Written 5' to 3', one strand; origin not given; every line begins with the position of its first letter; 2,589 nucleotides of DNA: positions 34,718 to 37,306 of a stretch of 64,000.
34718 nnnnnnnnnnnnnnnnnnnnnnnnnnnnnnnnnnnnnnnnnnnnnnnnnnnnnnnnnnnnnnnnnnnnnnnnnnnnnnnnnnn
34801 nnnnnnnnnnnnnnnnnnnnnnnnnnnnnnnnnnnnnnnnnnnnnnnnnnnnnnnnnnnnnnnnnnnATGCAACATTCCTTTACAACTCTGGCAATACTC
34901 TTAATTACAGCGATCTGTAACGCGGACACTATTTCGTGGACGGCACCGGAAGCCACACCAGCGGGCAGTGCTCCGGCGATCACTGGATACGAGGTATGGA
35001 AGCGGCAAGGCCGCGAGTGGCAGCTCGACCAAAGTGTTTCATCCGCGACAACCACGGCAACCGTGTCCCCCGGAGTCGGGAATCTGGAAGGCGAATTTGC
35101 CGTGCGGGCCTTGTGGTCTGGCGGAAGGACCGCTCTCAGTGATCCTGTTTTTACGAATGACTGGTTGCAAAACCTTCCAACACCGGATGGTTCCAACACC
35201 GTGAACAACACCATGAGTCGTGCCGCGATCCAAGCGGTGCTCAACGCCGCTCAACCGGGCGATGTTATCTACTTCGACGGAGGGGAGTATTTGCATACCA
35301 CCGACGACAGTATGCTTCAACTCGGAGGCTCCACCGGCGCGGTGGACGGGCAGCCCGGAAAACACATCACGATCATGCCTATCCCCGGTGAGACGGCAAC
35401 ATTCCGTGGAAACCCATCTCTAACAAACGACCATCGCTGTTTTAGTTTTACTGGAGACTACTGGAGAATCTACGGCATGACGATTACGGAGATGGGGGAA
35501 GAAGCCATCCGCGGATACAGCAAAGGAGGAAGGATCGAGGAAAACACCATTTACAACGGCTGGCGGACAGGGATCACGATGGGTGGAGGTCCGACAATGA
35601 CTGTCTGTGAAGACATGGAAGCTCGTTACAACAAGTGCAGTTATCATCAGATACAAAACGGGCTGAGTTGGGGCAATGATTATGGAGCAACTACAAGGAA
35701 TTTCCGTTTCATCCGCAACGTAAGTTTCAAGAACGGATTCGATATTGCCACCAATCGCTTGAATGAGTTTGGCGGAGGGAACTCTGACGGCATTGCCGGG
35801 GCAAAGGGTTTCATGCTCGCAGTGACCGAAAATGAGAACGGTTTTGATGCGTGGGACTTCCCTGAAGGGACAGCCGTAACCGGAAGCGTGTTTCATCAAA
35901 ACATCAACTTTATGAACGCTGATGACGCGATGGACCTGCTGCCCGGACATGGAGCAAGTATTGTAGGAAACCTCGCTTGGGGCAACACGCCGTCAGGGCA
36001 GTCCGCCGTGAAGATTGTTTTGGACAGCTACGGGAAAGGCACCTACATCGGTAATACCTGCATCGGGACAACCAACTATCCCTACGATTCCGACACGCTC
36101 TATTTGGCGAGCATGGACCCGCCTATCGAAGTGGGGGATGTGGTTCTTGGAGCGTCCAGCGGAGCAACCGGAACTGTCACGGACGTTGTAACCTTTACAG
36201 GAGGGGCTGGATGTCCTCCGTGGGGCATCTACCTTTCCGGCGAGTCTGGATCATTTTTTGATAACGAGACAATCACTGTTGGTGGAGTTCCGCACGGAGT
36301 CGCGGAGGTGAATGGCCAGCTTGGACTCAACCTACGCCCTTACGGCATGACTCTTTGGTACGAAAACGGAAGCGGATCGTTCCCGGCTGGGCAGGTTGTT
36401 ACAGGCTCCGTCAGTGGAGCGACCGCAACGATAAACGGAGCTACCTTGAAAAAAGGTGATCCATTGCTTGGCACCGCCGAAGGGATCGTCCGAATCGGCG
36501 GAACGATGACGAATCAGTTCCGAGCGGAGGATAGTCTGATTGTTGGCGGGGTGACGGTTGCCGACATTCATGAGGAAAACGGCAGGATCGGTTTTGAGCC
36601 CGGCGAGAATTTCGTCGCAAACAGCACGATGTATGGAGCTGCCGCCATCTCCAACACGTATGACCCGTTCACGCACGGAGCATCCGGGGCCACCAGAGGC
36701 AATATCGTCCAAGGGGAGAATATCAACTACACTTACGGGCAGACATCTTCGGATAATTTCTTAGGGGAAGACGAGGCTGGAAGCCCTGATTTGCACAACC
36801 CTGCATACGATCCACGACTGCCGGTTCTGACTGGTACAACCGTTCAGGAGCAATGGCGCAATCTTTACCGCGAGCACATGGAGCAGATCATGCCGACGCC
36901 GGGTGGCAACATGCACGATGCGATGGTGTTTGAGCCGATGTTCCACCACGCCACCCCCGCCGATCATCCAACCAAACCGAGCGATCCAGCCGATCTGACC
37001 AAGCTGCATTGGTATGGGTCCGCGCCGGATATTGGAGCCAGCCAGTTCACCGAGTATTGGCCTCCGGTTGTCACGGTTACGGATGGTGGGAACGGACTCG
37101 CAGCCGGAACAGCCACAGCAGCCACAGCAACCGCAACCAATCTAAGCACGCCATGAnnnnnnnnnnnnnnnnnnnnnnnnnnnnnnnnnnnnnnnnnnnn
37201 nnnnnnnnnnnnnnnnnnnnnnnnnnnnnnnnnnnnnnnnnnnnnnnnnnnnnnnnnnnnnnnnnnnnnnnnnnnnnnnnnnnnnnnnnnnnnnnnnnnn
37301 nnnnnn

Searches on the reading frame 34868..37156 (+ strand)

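Call 26: search_protein_families(library=phrogs, proteins=[window:34868-37156:+], max_evalue=0.01)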
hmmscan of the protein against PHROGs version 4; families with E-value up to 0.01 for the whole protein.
window:34868-37156:+ (762 aa): 1 family
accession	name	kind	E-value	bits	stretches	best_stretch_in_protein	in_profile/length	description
phrog_358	-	unknown function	0.0014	16.9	1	419-599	469-577/2056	-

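Call 27: search_protein_families(library=pfam, proteins=[window:34868-37156:+], max_evalue=0.01)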
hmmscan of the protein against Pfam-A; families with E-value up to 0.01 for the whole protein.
window:34868-37156:+ (762 aa): 0 families
